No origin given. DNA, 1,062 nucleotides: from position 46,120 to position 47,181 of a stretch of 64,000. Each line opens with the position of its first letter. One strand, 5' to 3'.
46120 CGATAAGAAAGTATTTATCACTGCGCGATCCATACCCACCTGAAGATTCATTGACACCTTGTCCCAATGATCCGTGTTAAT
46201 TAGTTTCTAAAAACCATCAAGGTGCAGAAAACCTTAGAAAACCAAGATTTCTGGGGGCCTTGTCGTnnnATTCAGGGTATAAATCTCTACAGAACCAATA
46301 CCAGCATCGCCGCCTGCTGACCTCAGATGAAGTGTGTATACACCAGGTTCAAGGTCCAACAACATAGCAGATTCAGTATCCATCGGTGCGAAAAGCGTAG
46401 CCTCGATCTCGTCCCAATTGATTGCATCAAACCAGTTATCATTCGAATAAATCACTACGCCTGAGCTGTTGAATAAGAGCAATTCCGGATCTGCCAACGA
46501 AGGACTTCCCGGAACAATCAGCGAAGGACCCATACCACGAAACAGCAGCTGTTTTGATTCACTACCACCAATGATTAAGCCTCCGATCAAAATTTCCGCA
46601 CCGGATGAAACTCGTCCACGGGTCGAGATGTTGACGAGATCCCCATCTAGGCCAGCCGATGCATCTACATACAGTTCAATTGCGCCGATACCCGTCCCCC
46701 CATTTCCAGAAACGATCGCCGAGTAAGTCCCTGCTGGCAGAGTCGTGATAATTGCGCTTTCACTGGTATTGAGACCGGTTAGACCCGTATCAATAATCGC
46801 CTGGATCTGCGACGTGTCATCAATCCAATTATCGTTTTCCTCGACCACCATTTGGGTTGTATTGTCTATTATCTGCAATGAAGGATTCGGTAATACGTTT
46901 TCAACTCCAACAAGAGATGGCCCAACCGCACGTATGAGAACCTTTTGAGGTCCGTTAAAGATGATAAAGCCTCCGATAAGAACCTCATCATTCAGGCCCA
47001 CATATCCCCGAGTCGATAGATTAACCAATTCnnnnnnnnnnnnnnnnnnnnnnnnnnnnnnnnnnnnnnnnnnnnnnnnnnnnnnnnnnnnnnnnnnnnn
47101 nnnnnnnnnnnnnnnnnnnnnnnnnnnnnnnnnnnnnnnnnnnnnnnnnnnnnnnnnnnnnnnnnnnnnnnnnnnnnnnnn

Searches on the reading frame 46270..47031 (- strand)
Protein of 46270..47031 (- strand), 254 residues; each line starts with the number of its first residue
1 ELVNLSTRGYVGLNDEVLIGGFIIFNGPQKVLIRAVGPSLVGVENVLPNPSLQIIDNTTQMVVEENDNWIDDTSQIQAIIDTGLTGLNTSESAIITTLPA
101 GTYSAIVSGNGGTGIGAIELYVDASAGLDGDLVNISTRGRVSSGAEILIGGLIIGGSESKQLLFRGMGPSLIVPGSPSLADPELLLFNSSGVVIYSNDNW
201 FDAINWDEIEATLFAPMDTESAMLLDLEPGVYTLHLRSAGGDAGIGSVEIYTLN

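Call 10: find_homologous_proteins(query=window:46270-47031:-, max_evalue=0.001)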
Query seq(254 aa) (254 aa): 673 proteins with E <= 0.001 among 2127 candidates; the best 120 are listed.
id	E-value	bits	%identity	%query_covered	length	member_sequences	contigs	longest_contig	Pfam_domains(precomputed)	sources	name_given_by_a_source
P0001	4.2e-119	415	78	100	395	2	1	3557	PF03160.21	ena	-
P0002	2.8e-69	252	42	100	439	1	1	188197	-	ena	-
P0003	4.7e-69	251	43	100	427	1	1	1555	-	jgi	jgi:hypothetical protein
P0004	3.3e-68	248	41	99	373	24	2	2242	PF00041.28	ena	-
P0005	1.9e-65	239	40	99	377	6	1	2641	PF00041.28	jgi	jgi:hypothetical protein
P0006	1.0e-61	227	40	98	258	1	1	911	-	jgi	jgi:hypothetical protein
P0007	9.9e-61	224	43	100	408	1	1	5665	-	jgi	jgi:plastocyanin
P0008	3.5e-60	222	43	100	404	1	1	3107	PF00127.27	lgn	-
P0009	3.0e-59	219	38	93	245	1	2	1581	-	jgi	jgi:hypothetical protein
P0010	3.6e-58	215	45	100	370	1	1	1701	PF00413.31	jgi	jgi:Matrixin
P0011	2.3e-57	213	39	89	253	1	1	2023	-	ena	-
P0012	1.5e-56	210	44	100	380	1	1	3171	PF00127.27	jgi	jgi:plastocyanin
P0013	6.0e-56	208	42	92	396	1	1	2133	PF00127.27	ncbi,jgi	jgi:plastocyanin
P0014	9.0e-56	207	43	98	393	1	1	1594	-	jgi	jgi:hypothetical protein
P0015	9.2e-56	207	40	99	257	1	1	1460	-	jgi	-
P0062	2.1e-47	180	46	100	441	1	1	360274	PF00413.31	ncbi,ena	-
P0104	8.4e-45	171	43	100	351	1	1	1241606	-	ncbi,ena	-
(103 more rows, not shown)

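Call 28: find_encoding_contigs(protein=P0104, flank=10000, max_places=1)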
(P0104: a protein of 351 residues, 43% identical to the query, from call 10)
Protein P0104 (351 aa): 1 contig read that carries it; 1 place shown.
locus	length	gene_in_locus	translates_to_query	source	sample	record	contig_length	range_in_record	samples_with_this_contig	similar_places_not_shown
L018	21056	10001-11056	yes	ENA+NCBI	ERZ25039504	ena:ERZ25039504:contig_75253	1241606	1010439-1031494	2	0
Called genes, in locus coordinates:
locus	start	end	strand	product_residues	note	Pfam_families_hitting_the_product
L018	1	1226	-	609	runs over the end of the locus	PF17164:DUF5122, PF00404:Dockerin_1 (weak)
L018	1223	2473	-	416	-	PF17164:DUF5122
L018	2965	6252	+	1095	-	PF13229:Beta_helix (weak)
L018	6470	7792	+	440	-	-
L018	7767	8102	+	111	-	-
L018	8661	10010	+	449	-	-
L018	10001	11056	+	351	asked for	-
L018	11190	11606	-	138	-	-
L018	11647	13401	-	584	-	PF14522:Cytochrome_C7 (faint), PF09699:Paired_CXXCH_1 (weak)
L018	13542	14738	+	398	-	PF04235:DUF418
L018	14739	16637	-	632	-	PF12801:Fer4_5 (faint), PF12838:Fer4_7 (weak), PF13187:Fer4_9 (weak), PF00515:TPR_1 (faint), PF07719:TPR_2 (faint), PF13181:TPR_8 (faint), PF13428:TPR_14 (faint), PF13432:TPR_16 (faint)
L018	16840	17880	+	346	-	-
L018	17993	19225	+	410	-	PF00404:Dockerin_1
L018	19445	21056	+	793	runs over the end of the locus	PF00404:Dockerin_1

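Call 29: find_encoding_contigs(protein=P0062, flank=10000, max_places=1)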
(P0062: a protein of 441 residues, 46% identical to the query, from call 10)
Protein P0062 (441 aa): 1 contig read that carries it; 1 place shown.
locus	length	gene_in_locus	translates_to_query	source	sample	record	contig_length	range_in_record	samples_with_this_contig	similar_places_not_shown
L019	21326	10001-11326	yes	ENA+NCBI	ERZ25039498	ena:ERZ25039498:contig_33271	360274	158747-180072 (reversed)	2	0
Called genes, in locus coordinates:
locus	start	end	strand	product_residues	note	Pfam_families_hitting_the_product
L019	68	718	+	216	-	PF00702:Hydrolase, PF13419:HAD_2, PF13242:Hydrolase_like (weak)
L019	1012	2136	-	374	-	-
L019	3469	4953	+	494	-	-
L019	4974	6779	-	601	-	PF00486:Trans_reg_C, PF13181:TPR_8 (faint), PF13431:TPR_17 (faint), PF07719:TPR_2 (faint), PF13428:TPR_14 (faint), PF21033:RMD1-3 (faint), PF13432:TPR_16, PF14559:TPR_19 (weak), +4 more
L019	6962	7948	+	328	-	-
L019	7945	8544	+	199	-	-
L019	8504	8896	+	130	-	-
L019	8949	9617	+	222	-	-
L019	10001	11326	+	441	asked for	PF00413:Peptidase_M10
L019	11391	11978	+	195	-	-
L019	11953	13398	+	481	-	PF00413:Peptidase_M10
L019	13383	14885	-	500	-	PF00324:AA_permease, PF13520:AA_permease_2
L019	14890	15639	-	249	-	PF03746:LamB_YcsF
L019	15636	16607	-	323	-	PF02626:CT_A_B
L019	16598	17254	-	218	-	PF02682:CT_C_D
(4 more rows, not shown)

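Call 30: find_encoding_contigs(protein=P0002, flank=10000, max_places=1)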
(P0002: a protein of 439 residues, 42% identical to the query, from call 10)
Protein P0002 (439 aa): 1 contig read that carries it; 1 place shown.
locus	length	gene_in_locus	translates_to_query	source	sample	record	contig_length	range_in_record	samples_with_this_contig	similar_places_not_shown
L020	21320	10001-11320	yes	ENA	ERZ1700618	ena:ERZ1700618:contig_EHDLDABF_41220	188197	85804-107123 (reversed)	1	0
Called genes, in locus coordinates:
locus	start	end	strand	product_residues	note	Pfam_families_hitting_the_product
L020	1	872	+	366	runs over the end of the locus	-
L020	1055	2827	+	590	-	-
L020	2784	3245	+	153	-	-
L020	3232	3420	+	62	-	-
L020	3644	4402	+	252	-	-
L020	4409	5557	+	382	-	PF00069:Pkinase, PF07714:PK_Tyr_Ser-Thr, PF01636:APH (weak)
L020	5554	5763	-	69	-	-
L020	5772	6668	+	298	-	PF13431:TPR_17 (faint), PF13428:TPR_14 (faint), PF07719:TPR_2 (faint), PF13414:TPR_11 (faint), PF14559:TPR_19 (faint)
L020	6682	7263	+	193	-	PF07719:TPR_2 (faint), PF13424:TPR_12, PF00515:TPR_1 (faint), PF13176:TPR_7 (faint), PF13181:TPR_8 (faint), PF13428:TPR_14 (faint), PF13432:TPR_16 (weak)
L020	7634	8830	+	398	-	PF13414:TPR_11 (faint), PF13424:TPR_12 (faint), PF13428:TPR_14 (faint), PF14559:TPR_19 (faint), PF00515:TPR_1 (faint), PF13431:TPR_17 (faint), PF07719:TPR_2 (weak)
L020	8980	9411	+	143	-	-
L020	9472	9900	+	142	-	-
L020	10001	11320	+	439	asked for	-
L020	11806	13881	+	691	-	PF13431:TPR_17 (faint), PF07719:TPR_2 (faint), PF13181:TPR_8 (faint), PF13414:TPR_11 (faint), PF13428:TPR_14 (faint), PF14559:TPR_19 (faint), PF23914:TPR_CcmH_CycH (faint), PF13371:TPR_9 (faint)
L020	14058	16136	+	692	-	PF13414:TPR_11 (faint), PF13432:TPR_16 (faint), PF07719:TPR_2 (faint), PF13428:TPR_14 (faint), PF23914:TPR_CcmH_CycH (faint), PF00515:TPR_1 (faint), PF13431:TPR_17 (faint), PF14559:TPR_19 (faint)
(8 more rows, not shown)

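Call 36: search_solved_structures(query=A2, max_evalue=1)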
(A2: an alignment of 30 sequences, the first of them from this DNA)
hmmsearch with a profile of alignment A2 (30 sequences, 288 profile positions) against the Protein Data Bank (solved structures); distinct sequences matched with E-value up to 1: 4.
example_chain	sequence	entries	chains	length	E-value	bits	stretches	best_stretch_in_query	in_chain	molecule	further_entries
7onc_A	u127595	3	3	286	2.4e-05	26.8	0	137-170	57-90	SAKe6BE | S6BE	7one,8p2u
7op4_A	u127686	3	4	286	0.0001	24.7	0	137-170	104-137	SAKe6BE-3HH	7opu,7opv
8pjx_A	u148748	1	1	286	0.0053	19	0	114-169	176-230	SAKe6FR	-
8pjq_A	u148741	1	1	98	0.44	12.8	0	138-170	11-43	SAKe2BE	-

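Call 43: predict_structure(alignment_id=A2)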
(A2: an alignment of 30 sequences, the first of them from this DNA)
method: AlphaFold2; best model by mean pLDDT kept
length: 254 residues; sequences in the alignment: 30
mean_pLDDT: 89.5   pTM: 0.79
mean pLDDT of the five models: 89.5, 85.9, 82.0, 81.1, 80.8
residues with pLDDT >= 90: 167; 70-90: 74; 50-70: 13; < 50: 0
segments of 3 or more residues with pLDDT < 50: none
pLDDT, mean of each block of 10 residues (from residue 1): 76 89 89 94 93 96 95 91 86 95 94 93 69 72 84 88 94 89 95 95 93 91 95 93 92 84
secondary structure, 60 per line:
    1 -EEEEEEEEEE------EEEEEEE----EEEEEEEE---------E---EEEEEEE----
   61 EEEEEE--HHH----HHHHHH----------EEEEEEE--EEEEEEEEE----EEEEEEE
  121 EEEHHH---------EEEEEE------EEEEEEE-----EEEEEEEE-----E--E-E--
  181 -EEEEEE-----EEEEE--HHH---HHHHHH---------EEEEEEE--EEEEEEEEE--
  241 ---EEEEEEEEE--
elements in order: E2-11 E18-24 E29-36 E50-56 E61-66 H76-81 E92-98 E101-109 E114-123 E136-141 E148-154 E160-167 E182-187 E193-197 H206-211 E221-227 E230-238 E244-252

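Call 46: fold_search(model_id=the predicted structure, library=pdb)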
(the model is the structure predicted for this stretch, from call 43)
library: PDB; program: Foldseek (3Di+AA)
matches with E <= 10: 1076; with E <= 0.001: 10
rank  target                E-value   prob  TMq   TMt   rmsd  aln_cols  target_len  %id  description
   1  5iku                  3.6e-07  1.00  0.31  0.33  17.5       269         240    9  Crystal structure of the Hathewaya histolytica ColG tandem collagen-binding domain s3as3b in the presence of calcium at  (released 2017-03-15)
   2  6v4s_D                1.0e-06  1.00  0.27  0.13  14.8       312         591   13  A Closed pore conformation of a Pentameic ligand-gated ion channel with additional N-terminal domain (released 2020-06-03)
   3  6v4a_C                1.9e-06  1.00  0.29  0.14  14.8       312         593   12  An open conformation of a Pentameic ligand-gated ion channel with additional N-terminal domain (released 2020-06-03)
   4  6v4a_A                1.9e-06  1.00  0.28  0.13  14.9       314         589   13  An open conformation of a Pentameic ligand-gated ion channel with additional N-terminal domain (released 2020-06-03)
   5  6v4a_D                3.2e-06  1.00  0.29  0.14  14.7       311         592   12  An open conformation of a Pentameic ligand-gated ion channel with additional N-terminal domain (released 2020-06-03)
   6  9eva_A                3.6e-06  1.00  0.28  0.13  14.5       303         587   12  3DFlex refinement of the CryoEM structure of DeCLIC nanodisc with 10mM calcium (released 2025-04-09)
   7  6v4s_C                5.0e-06  1.00  0.27  0.13  15.1       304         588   12  A Closed pore conformation of a Pentameic ligand-gated ion channel with additional N-terminal domain (released 2020-06-03)
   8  4qaw_E                4.3e-04  0.87  0.22  0.12  16.2       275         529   10  Structure of modular Xyn30D from Paenibacillus barcinonensis (released 2014-10-08)
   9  4kq7_A                5.7e-04  0.87  0.23  0.18  14.8       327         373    9  Crystal structure of a DUF2961 family protein (BACUNI_00161) from Bacteroides uniformis ATCC 8492 at 1.62 A resolution (released 2013-07-17)
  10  4qaw_D                7.4e-04  0.89  0.24  0.13  14.7       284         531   10  Structure of modular Xyn30D from Paenibacillus barcinonensis (released 2014-10-08)
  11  2df7_S                1.2e-03  0.44  0.22  0.15  18.1       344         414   12  Crystal structure of infectious bursal disease virus VP2 subviral particle (released 2006-06-27)
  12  6g41_A                1.4e-03  0.08  0.09  0.08  24.8       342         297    8  Crystal structure of SeMet-labeled mavirus penton protein (released 2018-07-04)
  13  3ks7_A                1.5e-03  0.33  0.20  0.15  20.1       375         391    7  Crystal structure of Putative Peptide:N-glycosidase F (PNGase F) (YP_210507.1) from Bacteroides fragilis NCTC 9343 at  (released 2009-12-15)
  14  8k1b_A                1.7e-03  0.82  0.24  0.24  14.9       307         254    9  SID1 transmembrane family member 1 (released 2024-07-10)
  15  8ic8_H                1.8e-03  0.75  0.24  0.18  15.8       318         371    9  Exo-alpha-D-arabinofuranosidase from Microbacterium arabinogalactanolyticum (released 2023-08-16)
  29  5sv5                  5.4e-03  1.00  0.31  0.69   3.3       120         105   10  1.0 Angstrom Crystal Structure of pre-Peptidase C-terminal Domain of Collagenase from Bacillus anthracis. (released 2016-08-17)
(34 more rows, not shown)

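Call 60: find_related_loci(query=A2, collection=metagenome_contigs, flank=10000)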
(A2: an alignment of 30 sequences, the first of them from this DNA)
Query A2 (254 aa) in metagenome_contigs; peptide patterns used: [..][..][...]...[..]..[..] (x = any residue, [..] = any of these).
600 stretches matched a pattern (row limit reached: there are more); 548 encode a relative of the query (tblastn E <= 1e-3); the best 80 are kept; 80 distinct loci.
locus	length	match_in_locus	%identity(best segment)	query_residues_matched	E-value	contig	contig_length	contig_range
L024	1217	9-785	47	1-254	2e-58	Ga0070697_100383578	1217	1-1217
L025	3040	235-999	46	1-254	6e-54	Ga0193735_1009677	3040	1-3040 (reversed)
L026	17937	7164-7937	47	2-254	5e-53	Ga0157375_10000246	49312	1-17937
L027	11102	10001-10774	45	1-254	2e-52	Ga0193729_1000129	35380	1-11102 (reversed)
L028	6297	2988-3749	44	1-254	1e-52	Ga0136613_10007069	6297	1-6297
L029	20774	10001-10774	46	1-254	3e-52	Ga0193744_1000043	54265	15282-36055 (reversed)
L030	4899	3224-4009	43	1-254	3e-52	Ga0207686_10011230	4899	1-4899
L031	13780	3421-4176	44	1-253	5e-52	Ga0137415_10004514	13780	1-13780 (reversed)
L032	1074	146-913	43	2-254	1e-55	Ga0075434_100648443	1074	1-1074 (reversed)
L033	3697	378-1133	45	1-253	7e-52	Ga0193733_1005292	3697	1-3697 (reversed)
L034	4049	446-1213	46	1-254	1e-51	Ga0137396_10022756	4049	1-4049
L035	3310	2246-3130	44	1-254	8e-52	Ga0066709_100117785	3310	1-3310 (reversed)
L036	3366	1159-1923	45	1-254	7e-52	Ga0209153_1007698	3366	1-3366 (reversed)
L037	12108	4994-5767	43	1-254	1e-51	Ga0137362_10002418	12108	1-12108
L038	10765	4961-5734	43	1-254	1e-51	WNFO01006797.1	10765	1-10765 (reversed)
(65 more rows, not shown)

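Call 64: search_protein_families(library=pfam, alignment_id=A3, max_evalue=0.00001)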
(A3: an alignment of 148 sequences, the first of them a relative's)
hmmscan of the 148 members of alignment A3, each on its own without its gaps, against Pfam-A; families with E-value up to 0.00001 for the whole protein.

A. member 1, L084:13152-13760:+ (202 aa): 1 family
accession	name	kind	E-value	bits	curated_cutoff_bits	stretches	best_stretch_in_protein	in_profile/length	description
PF07291.16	MauE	-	2.5e-24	86.5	27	1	87-193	23-126/128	Methylamine utilisation protein MauE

B. families by the number of members that match (of 148 scanned): 171 families (the first 25 are shown)
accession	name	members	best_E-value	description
PF00515.34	TPR_1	3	4.8e-30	Tetratricopeptide repeat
PF07719.23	TPR_2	3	2.3e-28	Tetratricopeptide repeat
PF13414.12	TPR_11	3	7.5e-22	TPR repeat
PF13432.12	TPR_16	3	1.3e-19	Tetratricopeptide repeat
PF13181.12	TPR_8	3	2.9e-17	Tetratricopeptide repeat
PF13899.12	Thioredoxin_7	3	8.4e-17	Thioredoxin-like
PF13431.12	TPR_17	3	1.3e-15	Tetratricopeptide repeat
PF14559.12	TPR_19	3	3.4e-15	Tetratricopeptide repeat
PF13424.12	TPR_12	3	1.2e-14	Tetratricopeptide repeat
PF13428.12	TPR_14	3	4.9e-14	Tetratricopeptide repeat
PF00155.27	Aminotran_1_2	2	5.9e-82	Aminotransferase class I and II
PF06325.19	PrmA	2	1.1e-46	Ribosomal protein L11 methyltransferase (PrmA)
PF03544.19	TonB_C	2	4.6e-34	Gram-negative bacterial TonB protein C-terminal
PF01145.31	Band_7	2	2.1e-31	SPFH domain / Band 7 family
PF00005.33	ABC_tran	2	2.7e-25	ABC transporter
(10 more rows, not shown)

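Call 65: search_protein_representatives(alignment_id=A2)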
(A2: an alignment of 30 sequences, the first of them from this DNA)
Query: 30 sequences, 288 profile positions. Proteins with E-value up to 0.001 (for the whole library): 19645; up to 1e-10: 16425; up to 1e-30: 10967. The best 150 are listed.
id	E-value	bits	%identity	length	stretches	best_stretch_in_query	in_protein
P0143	2.4e-212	719.2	-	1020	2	19-287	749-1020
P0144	3.5e-197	669.5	-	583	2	15-286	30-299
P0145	2.9e-193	656.6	-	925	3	28-286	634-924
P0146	3.4e-193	656.4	-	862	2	29-286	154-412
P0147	5.4e-192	652.4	-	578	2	29-286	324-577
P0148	4.1e-189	643.0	-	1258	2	21-286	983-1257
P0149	1.4e-188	641.2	-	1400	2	17-286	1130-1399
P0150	2.2e-188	640.6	-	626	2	21-286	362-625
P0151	1.2e-184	628.4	-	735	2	26-285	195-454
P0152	2.8e-183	623.9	-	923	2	17-286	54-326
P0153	5.7e-181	616.3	-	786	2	27-285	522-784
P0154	9.3e-181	615.6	-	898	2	28-287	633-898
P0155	3.6e-178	607.1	-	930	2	23-286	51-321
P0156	1.2e-174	595.6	-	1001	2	7-286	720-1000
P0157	4.6e-171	583.8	-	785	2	23-285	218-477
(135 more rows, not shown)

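Call 72: search_protein_families(library=pfam, alignment_id=A4, max_evalue=0.00001)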
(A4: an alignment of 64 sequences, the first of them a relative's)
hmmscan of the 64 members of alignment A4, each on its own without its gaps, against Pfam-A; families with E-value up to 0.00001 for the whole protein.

A. member 1, P0143 (1020 aa): 1 family
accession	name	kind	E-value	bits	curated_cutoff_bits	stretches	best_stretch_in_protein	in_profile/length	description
PF03160.20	Calx-beta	-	1.1e-64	216.2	27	4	436-516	20-100/119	Calx-beta domain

B. families by the number of members that match (of 64 scanned): 51 families (the first 25 are shown)
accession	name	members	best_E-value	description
PF05345.18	He_PIG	4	2.5e-24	Putative Ig domain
PF13385.13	Laminin_G_3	3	8e-30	Concanavalin A-like lectin/glucanases superfamily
PF00041.27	fn3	3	1.6e-11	Fibronectin type III domain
PF13418.12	Kelch_4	2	4.9e-65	Galactose oxidase, central domain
PF01344.31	Kelch_1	2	1.5e-58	Kelch motif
PF13415.12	Kelch_3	2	4.7e-50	Galactose oxidase, central domain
PF13964.12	Kelch_6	2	6.3e-49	Kelch motif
PF07646.21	Kelch_2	2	6.4e-42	Kelch motif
PF00082.27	Peptidase_S8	2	1.7e-36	Subtilase family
PF24681.1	Kelch_KLHDC2_KLHL20_DRC7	2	3e-34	KLHDC2/KLHL20/DRC7 Kelch-repeats domain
PF24981.1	Beta-prop_ATRN-LZTR1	2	1.5e-30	Attractin/LZTR1 beta-propeller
PF07250.17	Glyoxal_oxid_N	2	1.3e-15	Glyoxal oxidase N-terminus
PF24684.1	Vgb_lyase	2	2.3e-13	Virginiamycin B lyase family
PF17957.7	Big_7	2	5.3e-13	Bacterial Ig domain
PF00127.26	Copper-bind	2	1.2e-12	Copper binding proteins, plastocyanin/azurin family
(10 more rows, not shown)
